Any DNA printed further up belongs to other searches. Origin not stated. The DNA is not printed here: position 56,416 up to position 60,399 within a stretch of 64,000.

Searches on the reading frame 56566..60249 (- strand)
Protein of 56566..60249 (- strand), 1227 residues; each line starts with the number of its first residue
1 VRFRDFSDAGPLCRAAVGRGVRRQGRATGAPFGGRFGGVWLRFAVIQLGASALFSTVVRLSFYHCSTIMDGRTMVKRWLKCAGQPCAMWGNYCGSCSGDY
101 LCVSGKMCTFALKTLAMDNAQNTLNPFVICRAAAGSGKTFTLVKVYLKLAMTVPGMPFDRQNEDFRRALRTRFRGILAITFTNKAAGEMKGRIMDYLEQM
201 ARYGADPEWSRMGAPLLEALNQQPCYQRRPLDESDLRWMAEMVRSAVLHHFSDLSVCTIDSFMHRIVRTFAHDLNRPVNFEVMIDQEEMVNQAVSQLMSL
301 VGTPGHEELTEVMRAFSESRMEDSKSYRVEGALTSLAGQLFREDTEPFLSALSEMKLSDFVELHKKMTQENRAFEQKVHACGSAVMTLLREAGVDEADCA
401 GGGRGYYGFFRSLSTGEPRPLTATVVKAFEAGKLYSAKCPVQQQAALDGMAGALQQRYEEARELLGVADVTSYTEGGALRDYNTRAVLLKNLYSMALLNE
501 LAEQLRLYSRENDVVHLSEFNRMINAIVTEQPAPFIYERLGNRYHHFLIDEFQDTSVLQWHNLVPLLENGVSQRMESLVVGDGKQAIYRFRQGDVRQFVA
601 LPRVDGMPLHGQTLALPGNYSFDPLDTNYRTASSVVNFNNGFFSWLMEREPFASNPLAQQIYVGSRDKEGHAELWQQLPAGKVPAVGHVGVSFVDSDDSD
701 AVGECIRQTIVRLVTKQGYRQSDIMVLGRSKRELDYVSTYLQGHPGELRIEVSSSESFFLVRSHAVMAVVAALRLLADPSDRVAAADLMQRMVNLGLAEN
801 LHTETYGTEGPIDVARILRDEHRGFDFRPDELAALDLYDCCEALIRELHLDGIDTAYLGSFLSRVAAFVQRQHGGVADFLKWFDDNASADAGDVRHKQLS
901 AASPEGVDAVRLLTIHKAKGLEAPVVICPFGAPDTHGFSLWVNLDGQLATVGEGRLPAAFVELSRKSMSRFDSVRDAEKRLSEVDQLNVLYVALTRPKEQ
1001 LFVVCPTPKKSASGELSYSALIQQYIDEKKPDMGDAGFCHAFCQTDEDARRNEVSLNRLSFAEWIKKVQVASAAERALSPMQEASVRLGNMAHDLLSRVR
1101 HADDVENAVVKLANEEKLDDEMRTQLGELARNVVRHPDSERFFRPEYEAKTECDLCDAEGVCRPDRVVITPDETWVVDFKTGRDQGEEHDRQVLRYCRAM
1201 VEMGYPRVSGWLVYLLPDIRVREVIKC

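Call 95: search_protein_families(library=pfam, proteins=[window:56566-60249:-], max_evalue=0.00001)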
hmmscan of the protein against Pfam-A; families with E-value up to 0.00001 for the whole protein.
window:56566-60249:- (1227 aa): 4 families
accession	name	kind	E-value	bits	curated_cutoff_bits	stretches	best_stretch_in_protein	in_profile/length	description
PF00580.27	UvrD-helicase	-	1.8e-34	120.1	23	2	120-370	8-198/271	UvrD/REP helicase N-terminal domain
PF13361.12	UvrD_C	-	4.4e-15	56.4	25.6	1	897-1004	271-346/350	UvrD-like helicase C-terminal domain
PF13245.12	AAA_19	-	6.5e-10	39.8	25.1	0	543-591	90-134/134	AAA domain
PF13538.12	UvrD_C_2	-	1.7e-08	34.7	27.4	0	910-929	2-23/52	UvrD-like helicase C-terminal domain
